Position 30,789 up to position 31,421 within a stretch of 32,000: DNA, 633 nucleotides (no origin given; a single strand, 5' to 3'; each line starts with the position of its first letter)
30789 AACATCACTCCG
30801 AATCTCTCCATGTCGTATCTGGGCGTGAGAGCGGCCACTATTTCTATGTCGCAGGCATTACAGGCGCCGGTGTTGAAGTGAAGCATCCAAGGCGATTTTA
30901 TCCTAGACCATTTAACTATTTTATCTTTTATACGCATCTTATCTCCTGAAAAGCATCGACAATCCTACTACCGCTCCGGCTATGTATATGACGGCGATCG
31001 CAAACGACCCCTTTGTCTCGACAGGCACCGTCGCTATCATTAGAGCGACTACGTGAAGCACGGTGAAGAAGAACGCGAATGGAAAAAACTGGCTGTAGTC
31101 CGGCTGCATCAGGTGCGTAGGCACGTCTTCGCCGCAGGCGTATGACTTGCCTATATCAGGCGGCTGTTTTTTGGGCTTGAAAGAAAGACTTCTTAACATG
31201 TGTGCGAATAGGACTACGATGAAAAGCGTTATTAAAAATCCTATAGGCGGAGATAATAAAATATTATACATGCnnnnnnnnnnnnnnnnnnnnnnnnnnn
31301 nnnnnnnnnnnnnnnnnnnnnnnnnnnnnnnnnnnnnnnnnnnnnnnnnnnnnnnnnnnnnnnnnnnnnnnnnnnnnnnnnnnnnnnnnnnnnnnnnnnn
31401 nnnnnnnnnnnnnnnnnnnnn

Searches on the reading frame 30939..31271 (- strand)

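Call 48: search_protein_families(library=pfam, proteins=[window:30939-31271:-], max_evalue=0.001)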
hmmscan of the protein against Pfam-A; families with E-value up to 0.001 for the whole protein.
window:30939-31271:- (110 aa): 1 family
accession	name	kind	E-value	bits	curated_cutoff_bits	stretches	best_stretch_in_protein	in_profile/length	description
PF00507.24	Oxidored_q4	-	0.00046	20.8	23.3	1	25-104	5-88/99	NADH-ubiquinone/plastoquinone oxidoreductase, chain 3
